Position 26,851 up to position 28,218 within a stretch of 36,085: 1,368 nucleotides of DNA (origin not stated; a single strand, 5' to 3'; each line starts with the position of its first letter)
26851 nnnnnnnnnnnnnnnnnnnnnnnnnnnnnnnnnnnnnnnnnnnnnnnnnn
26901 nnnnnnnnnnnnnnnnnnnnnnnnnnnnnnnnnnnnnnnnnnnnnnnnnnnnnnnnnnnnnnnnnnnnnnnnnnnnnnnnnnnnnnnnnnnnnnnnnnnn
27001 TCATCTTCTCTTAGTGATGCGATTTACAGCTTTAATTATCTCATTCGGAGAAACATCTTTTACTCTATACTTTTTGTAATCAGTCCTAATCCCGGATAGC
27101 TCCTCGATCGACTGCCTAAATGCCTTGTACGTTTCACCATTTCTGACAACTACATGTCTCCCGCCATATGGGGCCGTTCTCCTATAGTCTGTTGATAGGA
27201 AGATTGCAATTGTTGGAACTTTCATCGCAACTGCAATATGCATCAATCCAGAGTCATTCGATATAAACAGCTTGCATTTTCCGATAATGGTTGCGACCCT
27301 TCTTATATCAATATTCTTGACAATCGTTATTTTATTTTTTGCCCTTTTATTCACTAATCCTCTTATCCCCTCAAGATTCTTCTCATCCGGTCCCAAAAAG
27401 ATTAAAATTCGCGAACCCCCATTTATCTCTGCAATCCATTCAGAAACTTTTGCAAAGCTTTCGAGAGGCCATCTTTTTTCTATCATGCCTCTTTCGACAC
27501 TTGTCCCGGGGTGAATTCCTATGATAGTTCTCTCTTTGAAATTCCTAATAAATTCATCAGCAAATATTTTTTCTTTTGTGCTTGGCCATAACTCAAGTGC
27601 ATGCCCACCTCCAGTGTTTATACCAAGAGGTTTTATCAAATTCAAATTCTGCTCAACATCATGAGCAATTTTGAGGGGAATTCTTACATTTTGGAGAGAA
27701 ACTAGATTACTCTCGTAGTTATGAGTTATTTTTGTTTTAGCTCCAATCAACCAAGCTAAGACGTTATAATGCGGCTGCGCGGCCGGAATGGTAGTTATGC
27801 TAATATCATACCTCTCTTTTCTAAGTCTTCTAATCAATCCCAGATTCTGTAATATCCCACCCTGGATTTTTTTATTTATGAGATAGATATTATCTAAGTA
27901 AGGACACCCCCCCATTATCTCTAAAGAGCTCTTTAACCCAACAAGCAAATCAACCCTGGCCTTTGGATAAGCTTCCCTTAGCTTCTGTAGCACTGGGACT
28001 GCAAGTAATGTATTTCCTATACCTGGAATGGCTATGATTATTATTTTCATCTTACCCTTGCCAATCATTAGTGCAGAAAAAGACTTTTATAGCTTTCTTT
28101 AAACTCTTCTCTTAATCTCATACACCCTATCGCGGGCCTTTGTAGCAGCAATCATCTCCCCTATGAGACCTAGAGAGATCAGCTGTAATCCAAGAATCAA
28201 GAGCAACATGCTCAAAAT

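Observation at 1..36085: Archaeal AglB/dolichol glycosylation locus loaded with bacterial LPS/O-antigen-type modules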

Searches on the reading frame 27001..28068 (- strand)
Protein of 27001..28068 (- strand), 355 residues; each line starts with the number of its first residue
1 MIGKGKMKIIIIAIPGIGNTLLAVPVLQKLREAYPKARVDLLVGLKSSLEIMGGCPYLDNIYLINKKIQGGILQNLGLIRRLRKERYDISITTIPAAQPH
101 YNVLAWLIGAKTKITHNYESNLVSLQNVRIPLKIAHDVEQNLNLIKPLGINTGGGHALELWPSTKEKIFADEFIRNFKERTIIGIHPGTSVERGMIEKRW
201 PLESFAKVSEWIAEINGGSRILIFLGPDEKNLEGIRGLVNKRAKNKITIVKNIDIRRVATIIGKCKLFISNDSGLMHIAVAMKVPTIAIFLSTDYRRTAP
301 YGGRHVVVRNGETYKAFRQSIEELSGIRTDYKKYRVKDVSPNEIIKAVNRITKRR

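Call 6: search_protein_families(library=pfam, proteins=[window:27001-28068:-], max_evalue=0.001)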
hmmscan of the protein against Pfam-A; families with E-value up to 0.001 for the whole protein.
window:27001-28068:- (355 aa): 1 family
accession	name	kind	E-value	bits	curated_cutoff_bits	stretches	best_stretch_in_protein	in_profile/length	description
PF01075.23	Glyco_transf_9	-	4e-31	108.6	22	1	78-316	4-234/247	Glycosyltransferase family 9 (heptosyltransferase)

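Call 9: search_protein_families(library=ncbifam, proteins=[window:27001-28068:-], max_evalue=0.00001)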
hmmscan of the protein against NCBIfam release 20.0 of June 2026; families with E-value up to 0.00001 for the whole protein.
window:27001-28068:- (355 aa): 6 families
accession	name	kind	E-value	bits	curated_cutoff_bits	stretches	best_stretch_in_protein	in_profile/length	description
TIGR02201.1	heptsyl_trn_III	equivalog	2.2e-30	105.9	170.2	1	9-316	2-311/344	putative lipopolysaccharide heptosyltransferase III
NF007742.0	PRK10422.1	equivalog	5.9e-30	104.2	467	1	7-316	6-313/352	lipopolysaccharide core heptosyltransferase RfaQ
TIGR02195.1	heptsyl_trn_II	equivalog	3e-24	85.8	134.6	1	8-351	1-337/339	lipopolysaccharide heptosyltransferase II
TIGR02193.1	heptsyl_trn_I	equivalog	3e-19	69.4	185.3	1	196-344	192-312/320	lipopolysaccharide heptosyltransferase I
NF008162.0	PRK10916.1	equivalog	1.2e-16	60.8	569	1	7-350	1-341/348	ADP-heptose--LPS heptosyltransferase RfaF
NF008204.0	PRK10964.1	equivalog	4.5e-09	35.9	437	1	197-311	191-300/322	lipopolysaccharide heptosyltransferase RfaC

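Call 12: find_homologous_proteins(query=window:27001-28068:-, max_evalue=1e-10)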
Query window:27001-28068:- (355 aa): 213 proteins with E <= 1e-10 among 3728 candidates; the best 120 are listed.
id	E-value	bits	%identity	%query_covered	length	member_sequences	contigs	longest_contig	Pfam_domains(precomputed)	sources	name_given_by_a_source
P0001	9.7e-231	783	100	100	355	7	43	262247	PF01075.24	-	-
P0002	7.2e-128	445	58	97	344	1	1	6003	PF02350.26,PF01075.24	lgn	-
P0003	4.0e-125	436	59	98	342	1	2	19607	PF02350.26,PF01075.24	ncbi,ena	ncbi:MAG: glycosyltransferase family 9 protein [Nanoarchaeota archaeon]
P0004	1.7e-117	411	56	98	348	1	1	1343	PF01075.24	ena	-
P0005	1.5e-115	404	54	98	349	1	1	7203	PF02350.26,PF01075.24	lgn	-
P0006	2.7e-112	394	52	98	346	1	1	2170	PF01075.24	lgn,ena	-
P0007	2.3e-101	358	50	98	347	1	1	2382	PF04230.20,PF01075.24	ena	-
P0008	1.6e-85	306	45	97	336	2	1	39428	PF01075.24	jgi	jgi:ADP-heptose:LPS heptosyltransferase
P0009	1.8e-77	279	48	85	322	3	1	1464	PF01075.24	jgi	-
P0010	3.3e-66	242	45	85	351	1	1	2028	PF01075.24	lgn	-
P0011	5.1e-66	241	42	85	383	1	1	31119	PF01075.24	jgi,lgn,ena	-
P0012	2.0e-64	236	44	82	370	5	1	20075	PF01075.24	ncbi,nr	ncbi:glycosyltransferase family 9 protein [candidate division KSB1 bacterium]|nr:glycosyltransferase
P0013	8.9e-64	234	41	87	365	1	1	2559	PF01075.24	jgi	jgi:heptosyltransferase-2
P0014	1.2e-62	230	44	85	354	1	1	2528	PF01075.24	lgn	-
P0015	8.0e-62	228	38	97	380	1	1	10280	PF01075.24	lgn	-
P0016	1.1e-60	224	40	82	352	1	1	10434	PF01075.24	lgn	-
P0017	1.6e-60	223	44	86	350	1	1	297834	PF01075.24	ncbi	-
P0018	4.7e-60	222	37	98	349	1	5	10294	PF01075.24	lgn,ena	-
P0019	7.6e-60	221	40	81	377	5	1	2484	PF01075.24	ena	-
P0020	1.9e-59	220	43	85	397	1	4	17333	PF01075.24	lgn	-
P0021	2.2e-59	220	41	94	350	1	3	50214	PF01075.24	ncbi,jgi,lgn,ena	-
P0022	6.7e-59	218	42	85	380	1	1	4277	PF01075.24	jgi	-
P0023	2.4e-58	216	39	81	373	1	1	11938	PF01075.24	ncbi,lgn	-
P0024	4.0e-58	215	40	83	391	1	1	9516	PF01075.24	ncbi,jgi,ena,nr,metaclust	ncbi:hypothetical protein AMJ80_07695 [bacterium SM23_31]|nr:MAG: hypothetical protein AMJ80_07695 [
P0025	1.2e-57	214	39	85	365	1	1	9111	PF01075.24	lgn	-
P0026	1.6e-57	213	40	86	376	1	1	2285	PF01075.24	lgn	-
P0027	2.3e-57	213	41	86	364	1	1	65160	PF01075.24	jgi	jgi:heptosyltransferase-2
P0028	3.6e-57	212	38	94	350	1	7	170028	PF01075.24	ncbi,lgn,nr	ncbi:glycosyltransferase family 9 protein [Candidatus Woesearchaeota archaeon]|nr:glycosyltransferas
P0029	4.7e-57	212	39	94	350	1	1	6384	PF01075.24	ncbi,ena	-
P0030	5.1e-57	212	39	86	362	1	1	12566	PF01075.24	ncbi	ncbi:glycosyltransferase family 9 protein [candidate division KSB1 bacterium]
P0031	8.6e-57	211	38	86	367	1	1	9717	PF01075.24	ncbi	-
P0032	2.2e-56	210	40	85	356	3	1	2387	PF01075.24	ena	-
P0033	2.4e-56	210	40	85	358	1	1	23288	PF01075.24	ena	-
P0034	2.8e-56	209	41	85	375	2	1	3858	PF01075.24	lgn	-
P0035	4.0e-56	209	42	86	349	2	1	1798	PF01075.24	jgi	-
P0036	5.7e-56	208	40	86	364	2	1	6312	PF01075.24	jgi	-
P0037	7.7e-55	205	34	98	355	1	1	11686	PF01075.24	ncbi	-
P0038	1.7e-54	203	40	85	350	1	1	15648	PF01075.24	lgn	-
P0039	2.0e-54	203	42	85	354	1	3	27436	PF01075.24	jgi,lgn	-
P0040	2.1e-54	203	38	85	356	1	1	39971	PF01075.24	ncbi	ncbi:glycosyltransferase family 9 protein [Patescibacteria group bacterium]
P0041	2.2e-54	203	37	85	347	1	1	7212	PF01075.24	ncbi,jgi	-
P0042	3.3e-54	203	39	82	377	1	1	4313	PF01075.24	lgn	-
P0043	4.3e-54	202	40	87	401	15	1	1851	PF01075.24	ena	-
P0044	1.6e-53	200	37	98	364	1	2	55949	PF01075.24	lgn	-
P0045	2.6e-53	200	39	85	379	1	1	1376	PF01075.24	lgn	-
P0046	2.9e-53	199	40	86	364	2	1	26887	PF01075.24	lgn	-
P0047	5.3e-53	199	35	98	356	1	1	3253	PF01075.24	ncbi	-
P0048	1.5e-52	197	41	85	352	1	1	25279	PF01075.24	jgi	-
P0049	4.5e-52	196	40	85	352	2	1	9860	PF01075.24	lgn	-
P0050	1.4e-51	194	38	84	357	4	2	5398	PF01075.24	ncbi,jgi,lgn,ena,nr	ncbi:MAG: hypothetical protein DRP72_01905 [Candidatus Omnitrophota bacterium]|nr:MAG: hypothetical 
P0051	1.4e-51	194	39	86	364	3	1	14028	PF01075.24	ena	-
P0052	2.6e-51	193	34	97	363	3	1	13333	PF01075.24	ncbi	-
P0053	1.1e-50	191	38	85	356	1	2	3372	PF01075.24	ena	-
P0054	4.0e-50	189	40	85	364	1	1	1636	PF01075.24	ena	-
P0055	7.8e-50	188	37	87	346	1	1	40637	PF01075.24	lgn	-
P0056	1.3e-49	187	37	97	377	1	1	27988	PF01075.24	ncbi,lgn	ncbi:MAG: glycosyltransferase family 9 protein [Armatimonadota bacterium]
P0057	2.6e-49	186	36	96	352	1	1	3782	PF01075.24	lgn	-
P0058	3.0e-49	186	37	87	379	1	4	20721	PF01075.24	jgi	-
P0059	5.3e-49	185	36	85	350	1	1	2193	PF01075.24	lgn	-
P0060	2.6e-48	183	35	83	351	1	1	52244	PF01075.24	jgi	-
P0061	5.1e-48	182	37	83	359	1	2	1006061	PF01075.24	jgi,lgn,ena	jgi:ADP-heptose:LPS heptosyltransferase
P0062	7.5e-48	182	38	85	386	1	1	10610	PF01075.24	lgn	-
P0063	7.7e-48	182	36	85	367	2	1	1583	PF01075.24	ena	-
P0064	9.0e-48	181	36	86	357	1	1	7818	PF01075.24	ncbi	-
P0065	1.1e-47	181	38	85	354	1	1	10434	PF01075.24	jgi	jgi:heptosyltransferase-2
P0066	1.7e-47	180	37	85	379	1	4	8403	PF01075.24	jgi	jgi:ADP-heptose:LPS heptosyltransferase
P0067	3.3e-47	179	37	86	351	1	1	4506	PF01075.24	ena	-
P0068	3.6e-47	179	36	86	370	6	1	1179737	PF01075.24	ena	-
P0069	4.4e-47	179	37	83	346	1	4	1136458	PF01075.24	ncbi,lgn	-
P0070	4.8e-47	179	37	85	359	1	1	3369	PF01075.24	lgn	-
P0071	1.2e-46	178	34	97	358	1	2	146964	PF01075.24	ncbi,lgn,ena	-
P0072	1.5e-46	177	38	85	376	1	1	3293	PF01075.24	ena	-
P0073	1.5e-46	177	36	83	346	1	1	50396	PF01075.24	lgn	-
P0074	1.8e-46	177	34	97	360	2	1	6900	PF01075.24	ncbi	-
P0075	1.9e-46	177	35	85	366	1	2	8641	PF01075.24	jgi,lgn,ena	-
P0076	1.1e-45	174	34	98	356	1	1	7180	PF01075.24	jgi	-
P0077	2.5e-45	173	36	83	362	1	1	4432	PF01075.24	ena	-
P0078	5.9e-45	172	34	85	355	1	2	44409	PF01075.24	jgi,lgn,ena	jgi:ADP-heptose:LPS heptosyltransferase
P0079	6.6e-45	172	34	85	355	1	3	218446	PF01075.24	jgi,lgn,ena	-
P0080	9.8e-45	171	35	86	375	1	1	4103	PF01075.24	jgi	jgi:ADP-heptose:LPS heptosyltransferase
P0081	1.2e-44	171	35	85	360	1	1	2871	PF01075.24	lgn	-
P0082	1.5e-44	171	37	81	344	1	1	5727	PF01075.24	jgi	-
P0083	3.3e-44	170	33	90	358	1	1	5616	PF01075.24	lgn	-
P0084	1.0e-43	168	34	87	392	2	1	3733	PF01075.24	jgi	jgi:ADP-heptose:LPS heptosyltransferase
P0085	1.0e-43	168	33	96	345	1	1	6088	PF01075.24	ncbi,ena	-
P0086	2.4e-43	167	33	98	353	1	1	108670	PF01075.24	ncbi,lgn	-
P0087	3.9e-43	166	36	85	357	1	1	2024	PF01075.24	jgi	jgi:heptosyltransferase-2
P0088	4.2e-43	166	36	87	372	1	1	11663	PF01075.24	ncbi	-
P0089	5.7e-43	166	36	83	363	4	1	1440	PF01075.24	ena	-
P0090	7.4e-42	162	32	98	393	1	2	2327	PF01075.24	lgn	-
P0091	2.0e-41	160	30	97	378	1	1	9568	PF01075.24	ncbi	-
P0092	2.4e-41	160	36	94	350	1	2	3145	PF01075.24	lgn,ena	-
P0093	2.6e-41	160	31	97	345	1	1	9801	PF01075.24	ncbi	-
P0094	6.3e-41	159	34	86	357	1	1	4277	PF01075.24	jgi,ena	-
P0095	1.8e-40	157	35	85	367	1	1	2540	PF01075.24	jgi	-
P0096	3.1e-40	157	32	95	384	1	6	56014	PF01075.24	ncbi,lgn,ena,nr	ncbi:MAG TPA: glycosyltransferase family 9 protein [Kiritimatiellia bacterium]|nr:glycosyltransferas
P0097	3.5e-40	156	32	97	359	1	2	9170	PF01075.24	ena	-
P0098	5.6e-40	156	37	83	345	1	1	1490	PF01075.24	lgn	-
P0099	1.1e-39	155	36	85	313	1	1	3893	PF01075.24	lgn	-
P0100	2.0e-39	154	32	93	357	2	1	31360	PF01075.24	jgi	jgi:heptosyltransferase-2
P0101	2.7e-39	153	33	85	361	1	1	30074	PF01075.24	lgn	-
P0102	3.0e-39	153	34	85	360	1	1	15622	PF01075.24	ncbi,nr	ncbi:MAG: glycosyltransferase family 9 protein [Candidatus Wallbacteria bacterium]|nr:glycosyltransf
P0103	3.3e-39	153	34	85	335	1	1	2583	PF01075.24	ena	-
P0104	3.4e-39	153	32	94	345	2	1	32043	PF01075.24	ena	-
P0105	3.4e-39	153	30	89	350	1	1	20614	PF01075.24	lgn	-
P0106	3.9e-39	153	35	85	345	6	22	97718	PF01075.24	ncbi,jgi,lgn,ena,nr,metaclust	ncbi:MAG: ADP-heptose:LPS heptosyltransferase [Parcubacteria group bacterium GW2011_GWA1_36_12]|nr:M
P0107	4.6e-39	153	36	83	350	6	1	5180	PF01075.24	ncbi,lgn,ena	-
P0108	4.9e-39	153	32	96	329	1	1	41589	PF01075.24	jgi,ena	-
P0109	4.9e-39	153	30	98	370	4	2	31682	PF01075.24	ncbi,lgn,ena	-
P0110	6.6e-39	152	33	98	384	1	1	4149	PF01075.24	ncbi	-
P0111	8.9e-39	152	36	85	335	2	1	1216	PF01075.24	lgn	-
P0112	1.2e-38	151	33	84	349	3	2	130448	PF01075.24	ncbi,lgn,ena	-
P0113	1.4e-38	151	34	97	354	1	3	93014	PF01075.24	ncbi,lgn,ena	-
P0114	1.6e-38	151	30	98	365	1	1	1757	PF01075.24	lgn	-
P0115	2.4e-38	150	31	94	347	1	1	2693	PF01075.24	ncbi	-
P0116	3.4e-38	150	34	83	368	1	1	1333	PF01075.24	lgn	-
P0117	5.8e-38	149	34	94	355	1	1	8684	PF01075.24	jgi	jgi:ADP-heptose:LPS heptosyltransferase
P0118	9.3e-38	148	31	85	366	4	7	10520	PF01075.24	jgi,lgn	-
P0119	1.1e-37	148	33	88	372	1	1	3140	PF01075.24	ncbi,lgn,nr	ncbi:MAG: glycosyltransferase family 9 protein [bacterium]|nr:glycosyltransferase family 9 protein [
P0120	1.4e-37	148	31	95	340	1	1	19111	PF01075.24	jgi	jgi:lipopolysaccharide heptosyltransferase II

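Call 14: find_related_loci(query=A1, collection=genome_contigs, flank=10000)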
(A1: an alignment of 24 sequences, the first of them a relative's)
Query A1 (355 aa) in genome_contigs; peptide patterns used: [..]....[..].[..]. (x = any residue, [..] = any of these).
600 stretches matched a pattern (row limit reached: there are more); 592 encode a relative of the query (tblastn E <= 1e-3); the best 80 are kept; 80 distinct loci.
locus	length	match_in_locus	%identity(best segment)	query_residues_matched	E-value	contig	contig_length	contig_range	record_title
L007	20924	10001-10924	35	6-313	7e-48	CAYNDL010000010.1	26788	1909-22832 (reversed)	MAG TPA_asm: uncultured Candidatus Saccharibacteria bacterium isolate binchicken_co20_293 genome assembly, contig: NODE_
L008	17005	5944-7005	29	7-353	6e-47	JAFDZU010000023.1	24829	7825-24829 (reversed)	MAG: Bacteroidetes bacterium isolate SZAS-91 BACT-KAN-6__23__length-24829, whole genome shotgun sequence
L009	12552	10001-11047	33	8-353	3e-49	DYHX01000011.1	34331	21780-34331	MAG TPA_asm: Nitrospira japonica isolate DR5_44_14 Afr_mines_DR5_134_length_34331_cov_5_716420, whole genome shotgun seq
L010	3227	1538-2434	33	4-304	2e-40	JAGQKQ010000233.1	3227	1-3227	MAG: Candidatus Omnitrophota bacterium isolate HKST-UBA08 NODE_233_length_3227_cov_3.113016, whole genome shotgun sequen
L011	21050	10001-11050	31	4-348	4e-37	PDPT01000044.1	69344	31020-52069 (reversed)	MAG: Ignavibacteriae bacterium isolate DOLZORAL124_34_18 DolZOral124_scaffold_408, whole genome shotgun sequence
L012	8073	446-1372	29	8-310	1e-36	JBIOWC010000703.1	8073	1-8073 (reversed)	MAG: Blastocatellia bacterium isolate MAG092 k127_3948472, whole genome shotgun sequence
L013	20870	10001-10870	28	7-304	2e-32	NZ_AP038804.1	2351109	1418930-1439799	Arcobacter sp. 15-2 chromosome, complete genome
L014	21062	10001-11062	28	2-346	4e-32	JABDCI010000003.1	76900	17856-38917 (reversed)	MAG: Verrucomicrobia bacterium isolate BWMinControl_Nextera61_MAG3 3300020807.a:Ga0207037_10005, whole genome shotgun se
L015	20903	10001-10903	32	4-310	3e-31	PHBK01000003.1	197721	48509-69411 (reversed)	MAG: Deltaproteobacteria bacterium HGW-Deltaproteobacteria-12 bjp_ig2069_scaffold_54, whole genome shotgun sequence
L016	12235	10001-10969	30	1-332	4e-31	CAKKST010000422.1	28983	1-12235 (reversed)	Nitrospiria bacterium isolate Hainich-H51-bin250-1 genome assembly, contig: H51-bin250_1_Hain_H51_02um_R2_459_length_289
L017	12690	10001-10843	31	17-300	2e-30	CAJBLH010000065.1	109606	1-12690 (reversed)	MAG: uncultured Desulfobacteraceae bacterium isolate Loc090721-6m_bin-047 genome assembly, contig: bin-047:065/315, whol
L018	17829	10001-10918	30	4-310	5e-29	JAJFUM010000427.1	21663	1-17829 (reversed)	MAG: Deltaproteobacteria bacterium isolate bin.454 k141_3820539, whole genome shotgun sequence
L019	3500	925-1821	29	8-309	4e-29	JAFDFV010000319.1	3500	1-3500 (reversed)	MAG: Deltaproteobacteria bacterium isolate Meg22_02_Bin_90 Meg22_02_Bin_90_scaffold_113320, whole genome shotgun sequenc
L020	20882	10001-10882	26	9-310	2e-28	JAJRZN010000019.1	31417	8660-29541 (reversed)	MAG: Deltaproteobacteria bacterium isolate Dive96_bin4.200 k141_410780, whole genome shotgun sequence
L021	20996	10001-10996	27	2-328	3e-28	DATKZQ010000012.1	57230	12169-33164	MAG TPA_asm: Desulfatiglandales bacterium isolate SMAG_U14249 k141_3323512, whole genome shotgun sequence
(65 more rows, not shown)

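Call 41: find_encoding_contigs(protein=P0003, flank=10000, max_places=2)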
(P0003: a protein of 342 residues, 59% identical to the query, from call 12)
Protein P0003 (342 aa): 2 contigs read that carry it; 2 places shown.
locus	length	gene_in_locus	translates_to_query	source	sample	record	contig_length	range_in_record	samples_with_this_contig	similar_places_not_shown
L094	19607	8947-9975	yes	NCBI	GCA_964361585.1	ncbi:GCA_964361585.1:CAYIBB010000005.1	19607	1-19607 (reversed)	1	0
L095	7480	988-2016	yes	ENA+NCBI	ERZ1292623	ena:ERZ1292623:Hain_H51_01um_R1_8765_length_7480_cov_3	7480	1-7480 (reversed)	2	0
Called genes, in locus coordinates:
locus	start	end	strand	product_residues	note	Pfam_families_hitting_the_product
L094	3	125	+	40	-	?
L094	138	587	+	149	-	PF00828:Ribosomal_L27A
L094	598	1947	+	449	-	PF00344:SecY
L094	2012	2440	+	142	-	PF01956:EMC3_TMCO1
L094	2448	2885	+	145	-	PF02996:Prefoldin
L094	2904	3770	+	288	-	PF01944:SpoIIM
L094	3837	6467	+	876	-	PF02516:STT3, PF13231:PMT_2 (weak)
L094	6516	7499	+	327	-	PF00953:Glycos_transf_4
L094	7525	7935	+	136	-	PF00293:NUDIX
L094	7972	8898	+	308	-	PF00535:Glycos_transf_2, PF10111:Glyco_tranf_2_2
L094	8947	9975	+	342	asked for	PF01075:Glyco_transf_9, PF02350:Epimerase_2 (faint)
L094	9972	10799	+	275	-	-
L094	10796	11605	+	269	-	PF00535:Glycos_transf_2, PF10111:Glyco_tranf_2_2, PF13641:Glyco_tranf_2_3, PF13632:Glyco_trans_2_3 (weak)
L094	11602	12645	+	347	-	PF13439:Glyco_transf_4, PF00534:Glycos_transf_1, PF13692:Glyco_trans_1_4, PF00982:Glyco_transf_20 (weak), PF13524:Glyco_trans_1_2, PF20706:GT4-conflict (weak)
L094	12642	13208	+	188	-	PF08241:Methyltransf_11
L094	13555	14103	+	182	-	-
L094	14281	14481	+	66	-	-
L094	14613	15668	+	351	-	-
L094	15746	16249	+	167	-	-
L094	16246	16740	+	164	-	PF25023:TEN_YD-shell (weak)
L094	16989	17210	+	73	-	-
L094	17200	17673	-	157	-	PF01850:PIN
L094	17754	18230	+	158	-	PF25023:TEN_YD-shell (faint)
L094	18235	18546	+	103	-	-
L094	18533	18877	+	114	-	-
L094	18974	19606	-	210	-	?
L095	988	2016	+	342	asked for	PF01075:Glyco_transf_9, PF02350:Epimerase_2 (faint)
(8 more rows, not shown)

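Call 42: find_encoding_contigs(protein=P0028, flank=10000, max_places=2)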
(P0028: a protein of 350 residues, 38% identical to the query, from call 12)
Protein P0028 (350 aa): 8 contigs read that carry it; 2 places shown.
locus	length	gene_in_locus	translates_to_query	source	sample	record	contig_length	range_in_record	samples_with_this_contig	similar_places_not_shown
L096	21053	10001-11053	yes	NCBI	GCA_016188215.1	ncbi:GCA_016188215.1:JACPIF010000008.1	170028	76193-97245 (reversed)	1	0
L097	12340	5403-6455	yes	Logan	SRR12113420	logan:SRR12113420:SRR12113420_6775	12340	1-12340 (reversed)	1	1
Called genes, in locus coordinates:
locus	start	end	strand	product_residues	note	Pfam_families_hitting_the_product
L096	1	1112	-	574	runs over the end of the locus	PF10592:AIPR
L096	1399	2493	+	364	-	PF05833:NFACT_N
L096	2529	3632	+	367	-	-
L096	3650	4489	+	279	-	PF00459:Inositol_P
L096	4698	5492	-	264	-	PF00483:NTP_transferase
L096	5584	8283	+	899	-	PF03446:NAD_binding_2 (faint), PF03721:UDPG_MGDP_dh_N, PF03807:F420_oxidored (faint), PF00984:UDPG_MGDP_dh, PF14890:Intein_splicing, PF14528:LAGLIDADG_3 (weak), PF00984:UDPG_MGDP_dh (weak), PF03720:UDPG_MGDP_dh_C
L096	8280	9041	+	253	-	PF00483:NTP_transferase, PF12804:NTP_transf_3, PF02348:CTP_transf_3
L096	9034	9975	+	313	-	PF01073:3Beta_HSD, PF01370:Epimerase, PF02719:Polysacc_synt_2 (faint), PF04321:RmlD_sub_bind, PF07993:NAD_binding_4 (faint), PF16363:GDP_Man_Dehyd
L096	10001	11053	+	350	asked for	PF01075:Glyco_transf_9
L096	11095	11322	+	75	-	-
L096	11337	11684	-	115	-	PF10825:DUF2752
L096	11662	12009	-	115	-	PF13240:Zn_Ribbon_1 (weak), PF13248:Zn_ribbon_3 (weak), PF05154:TM2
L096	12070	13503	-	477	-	PF02310:B12-binding, PF04055:Radical_SAM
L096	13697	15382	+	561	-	PF02543:Carbam_trans_N, PF00814:TsaD (faint), PF16861:Carbam_trans_C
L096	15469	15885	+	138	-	PF01850:PIN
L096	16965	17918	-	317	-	PF03706:LPG_synthase_TM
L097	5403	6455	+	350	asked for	PF01075:Glyco_transf_9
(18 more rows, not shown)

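Call 58: search_protein_families(library=pfam, proteins=[L094:9972-10799:+], max_evalue=0.1)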
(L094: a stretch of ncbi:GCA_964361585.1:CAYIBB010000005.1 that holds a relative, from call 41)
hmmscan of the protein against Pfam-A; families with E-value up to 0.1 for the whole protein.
L094:9972-10799:+ (275 aa): 0 families
